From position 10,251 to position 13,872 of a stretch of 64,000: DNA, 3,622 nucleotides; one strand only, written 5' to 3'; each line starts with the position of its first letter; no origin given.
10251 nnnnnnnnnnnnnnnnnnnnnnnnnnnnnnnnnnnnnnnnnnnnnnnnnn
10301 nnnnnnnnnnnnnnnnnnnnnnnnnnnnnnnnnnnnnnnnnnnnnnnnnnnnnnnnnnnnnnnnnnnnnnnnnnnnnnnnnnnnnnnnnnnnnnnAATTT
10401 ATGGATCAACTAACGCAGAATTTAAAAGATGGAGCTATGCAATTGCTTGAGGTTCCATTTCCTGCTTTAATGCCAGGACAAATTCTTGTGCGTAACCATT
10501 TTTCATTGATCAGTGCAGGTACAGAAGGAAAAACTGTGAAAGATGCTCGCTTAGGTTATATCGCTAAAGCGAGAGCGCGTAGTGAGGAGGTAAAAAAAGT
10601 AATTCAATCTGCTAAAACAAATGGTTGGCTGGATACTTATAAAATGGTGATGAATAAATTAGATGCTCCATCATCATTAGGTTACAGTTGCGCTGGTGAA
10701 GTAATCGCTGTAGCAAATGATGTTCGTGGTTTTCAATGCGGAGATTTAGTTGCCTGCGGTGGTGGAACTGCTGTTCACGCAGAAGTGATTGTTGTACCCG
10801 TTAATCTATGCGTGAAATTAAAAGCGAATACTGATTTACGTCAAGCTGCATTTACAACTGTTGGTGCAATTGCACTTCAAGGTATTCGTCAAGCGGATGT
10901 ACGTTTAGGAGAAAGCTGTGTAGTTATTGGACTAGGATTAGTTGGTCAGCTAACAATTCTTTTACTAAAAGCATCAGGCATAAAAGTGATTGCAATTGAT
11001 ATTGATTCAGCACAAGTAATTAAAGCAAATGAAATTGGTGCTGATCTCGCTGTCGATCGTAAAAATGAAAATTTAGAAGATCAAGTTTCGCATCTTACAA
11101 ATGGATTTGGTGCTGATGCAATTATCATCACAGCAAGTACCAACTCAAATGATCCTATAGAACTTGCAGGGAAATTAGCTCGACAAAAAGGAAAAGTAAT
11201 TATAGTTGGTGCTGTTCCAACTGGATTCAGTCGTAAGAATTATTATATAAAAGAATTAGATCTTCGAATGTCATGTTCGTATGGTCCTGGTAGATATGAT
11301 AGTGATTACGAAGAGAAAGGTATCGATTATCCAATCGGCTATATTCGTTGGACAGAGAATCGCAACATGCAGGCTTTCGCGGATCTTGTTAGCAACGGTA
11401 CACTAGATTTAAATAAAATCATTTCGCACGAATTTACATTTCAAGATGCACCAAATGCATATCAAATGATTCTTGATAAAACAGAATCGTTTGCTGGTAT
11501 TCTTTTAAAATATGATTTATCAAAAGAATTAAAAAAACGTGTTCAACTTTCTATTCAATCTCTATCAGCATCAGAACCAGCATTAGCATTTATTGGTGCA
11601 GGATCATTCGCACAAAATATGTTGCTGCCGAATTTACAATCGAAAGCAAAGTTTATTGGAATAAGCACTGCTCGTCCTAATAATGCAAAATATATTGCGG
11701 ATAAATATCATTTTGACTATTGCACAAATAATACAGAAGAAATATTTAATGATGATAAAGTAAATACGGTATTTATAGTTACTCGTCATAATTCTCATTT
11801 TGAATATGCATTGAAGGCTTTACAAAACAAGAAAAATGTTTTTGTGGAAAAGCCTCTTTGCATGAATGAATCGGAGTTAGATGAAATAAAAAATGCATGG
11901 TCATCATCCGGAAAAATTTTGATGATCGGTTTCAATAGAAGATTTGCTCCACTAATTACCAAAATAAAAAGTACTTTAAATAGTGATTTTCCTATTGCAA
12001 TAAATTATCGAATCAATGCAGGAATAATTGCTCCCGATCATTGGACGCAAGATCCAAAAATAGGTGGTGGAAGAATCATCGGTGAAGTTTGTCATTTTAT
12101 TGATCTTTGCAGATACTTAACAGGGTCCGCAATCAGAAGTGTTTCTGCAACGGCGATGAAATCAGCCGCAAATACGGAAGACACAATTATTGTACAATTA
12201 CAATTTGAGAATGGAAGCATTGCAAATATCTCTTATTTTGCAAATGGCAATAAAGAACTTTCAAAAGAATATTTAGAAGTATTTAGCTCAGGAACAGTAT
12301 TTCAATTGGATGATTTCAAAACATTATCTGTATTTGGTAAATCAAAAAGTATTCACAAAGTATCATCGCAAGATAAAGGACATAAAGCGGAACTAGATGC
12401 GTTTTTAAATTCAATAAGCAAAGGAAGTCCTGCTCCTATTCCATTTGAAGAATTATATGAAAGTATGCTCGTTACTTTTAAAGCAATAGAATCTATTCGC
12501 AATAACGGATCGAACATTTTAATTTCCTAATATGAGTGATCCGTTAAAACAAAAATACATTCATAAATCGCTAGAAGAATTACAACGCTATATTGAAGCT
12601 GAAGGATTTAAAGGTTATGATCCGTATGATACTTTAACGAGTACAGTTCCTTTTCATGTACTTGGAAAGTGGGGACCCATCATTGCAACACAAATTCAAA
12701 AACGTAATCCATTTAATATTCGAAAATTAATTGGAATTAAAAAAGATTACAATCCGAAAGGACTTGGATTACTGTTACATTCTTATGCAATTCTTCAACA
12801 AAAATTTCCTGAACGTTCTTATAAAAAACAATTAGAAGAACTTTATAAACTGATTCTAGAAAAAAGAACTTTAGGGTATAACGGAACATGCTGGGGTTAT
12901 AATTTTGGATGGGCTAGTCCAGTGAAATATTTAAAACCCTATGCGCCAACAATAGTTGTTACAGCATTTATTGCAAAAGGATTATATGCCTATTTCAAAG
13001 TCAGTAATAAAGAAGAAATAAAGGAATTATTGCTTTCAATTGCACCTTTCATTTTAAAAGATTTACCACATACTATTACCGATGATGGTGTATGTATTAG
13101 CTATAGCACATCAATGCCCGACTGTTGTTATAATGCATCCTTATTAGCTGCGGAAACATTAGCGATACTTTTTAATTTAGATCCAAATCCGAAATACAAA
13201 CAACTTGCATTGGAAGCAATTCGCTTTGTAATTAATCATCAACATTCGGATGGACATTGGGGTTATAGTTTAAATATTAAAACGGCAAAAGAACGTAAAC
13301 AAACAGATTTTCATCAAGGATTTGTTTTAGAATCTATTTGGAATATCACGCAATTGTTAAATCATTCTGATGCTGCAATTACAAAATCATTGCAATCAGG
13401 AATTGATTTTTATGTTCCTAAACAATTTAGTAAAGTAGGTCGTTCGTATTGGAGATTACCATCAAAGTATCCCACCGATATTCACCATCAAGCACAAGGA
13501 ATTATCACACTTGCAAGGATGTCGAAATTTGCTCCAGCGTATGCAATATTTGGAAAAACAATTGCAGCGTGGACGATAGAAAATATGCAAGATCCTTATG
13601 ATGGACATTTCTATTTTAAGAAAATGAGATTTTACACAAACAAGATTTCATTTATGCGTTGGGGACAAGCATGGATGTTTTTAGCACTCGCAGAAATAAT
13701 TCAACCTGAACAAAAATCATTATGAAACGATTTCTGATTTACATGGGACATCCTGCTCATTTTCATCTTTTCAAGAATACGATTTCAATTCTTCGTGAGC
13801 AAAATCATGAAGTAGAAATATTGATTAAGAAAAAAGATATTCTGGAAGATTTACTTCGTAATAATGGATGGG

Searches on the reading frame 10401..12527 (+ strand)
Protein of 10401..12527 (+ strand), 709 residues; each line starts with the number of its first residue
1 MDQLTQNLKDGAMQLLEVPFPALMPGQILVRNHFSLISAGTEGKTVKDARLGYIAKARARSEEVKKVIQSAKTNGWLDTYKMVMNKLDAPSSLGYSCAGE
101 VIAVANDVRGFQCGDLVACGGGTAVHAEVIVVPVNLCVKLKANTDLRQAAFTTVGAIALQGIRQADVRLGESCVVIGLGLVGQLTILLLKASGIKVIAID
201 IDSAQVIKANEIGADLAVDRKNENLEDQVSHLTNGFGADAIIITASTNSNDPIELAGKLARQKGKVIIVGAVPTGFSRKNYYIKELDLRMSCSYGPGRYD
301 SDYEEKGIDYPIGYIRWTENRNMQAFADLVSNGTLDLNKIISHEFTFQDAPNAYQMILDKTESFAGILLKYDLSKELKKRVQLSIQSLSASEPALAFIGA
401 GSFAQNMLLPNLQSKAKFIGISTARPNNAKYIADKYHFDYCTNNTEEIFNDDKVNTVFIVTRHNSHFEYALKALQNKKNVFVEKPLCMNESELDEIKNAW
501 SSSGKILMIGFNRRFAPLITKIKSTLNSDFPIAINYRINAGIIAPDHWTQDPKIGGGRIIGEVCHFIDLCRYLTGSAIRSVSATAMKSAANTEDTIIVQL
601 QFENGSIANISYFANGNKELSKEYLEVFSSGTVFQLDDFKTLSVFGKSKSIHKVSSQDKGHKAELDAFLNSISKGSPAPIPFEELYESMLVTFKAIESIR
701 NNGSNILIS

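Call 10: search_protein_families(library=pfam, proteins=[window:10401-12527:+], max_evalue=0.01)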
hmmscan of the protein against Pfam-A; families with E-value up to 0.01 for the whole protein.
window:10401-12527:+ (709 aa): 9 families
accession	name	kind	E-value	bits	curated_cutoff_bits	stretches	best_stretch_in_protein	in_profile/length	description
PF01408.29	GFO_IDH_MocA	-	9.1e-25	88.1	24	1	396-511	4-120/120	Oxidoreductase family, NAD-binding Rossmann fold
PF00107.32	ADH_zinc_N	-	2.7e-17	63.4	31.8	1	181-299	2-120/129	Zinc-binding dehydrogenase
PF22725.1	GFO_IDH_MocA_C3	-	2.5e-12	47.3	27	1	544-616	31-106/124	GFO/IDH/MocA C-terminal domain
PF02894.22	GFO_IDH_MocA_C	-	7.9e-12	45.9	22.9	1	547-702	31-213/218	Oxidoreductase family, C-terminal alpha/beta domain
PF08240.17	ADH_N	-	1.6e-05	25.6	23.5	1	80-141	23-103/104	Alcohol dehydrogenase GroES-like domain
PF03721.20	UDPG_MGDP_dh_N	-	2.6e-05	24.3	27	1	173-212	3-42/187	UDP-glucose/GDP-mannose dehydrogenase family, NAD binding domain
PF03807.23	F420_oxidored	-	4.1e-05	24.5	21.6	1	395-477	2-83/94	NADP oxidoreductase coenzyme F420-dependent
PF02254.24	TrkA_N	-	0.00062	20.5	23.8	1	174-246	2-71/116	TrkA-N domain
PF00208.27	ELFV_dehydrog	-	0.0058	16.8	23.4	0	169-233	31-93/241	Glutamate/Leucine/Phenylalanine/Valine dehydrogenase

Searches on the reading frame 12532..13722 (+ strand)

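Call 10: search_protein_families(library=pfam, proteins=[window:12532-13722:+], max_evalue=0.01)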
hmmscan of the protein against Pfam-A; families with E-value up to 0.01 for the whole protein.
window:12532-13722:+ (397 aa): 0 families

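Call 48: search_protein_families(library=ncbifam, proteins=[window:12532-13722:+], max_evalue=0.01)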
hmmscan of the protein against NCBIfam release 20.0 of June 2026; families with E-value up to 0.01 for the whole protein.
window:12532-13722:+ (397 aa): 1 family
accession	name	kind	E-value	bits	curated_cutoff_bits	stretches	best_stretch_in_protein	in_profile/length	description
TIGR01787.1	squalene_cyclas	subfamily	0.0018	17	322.7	1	227-299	511-582/622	squalene/oxidosqualene cyclases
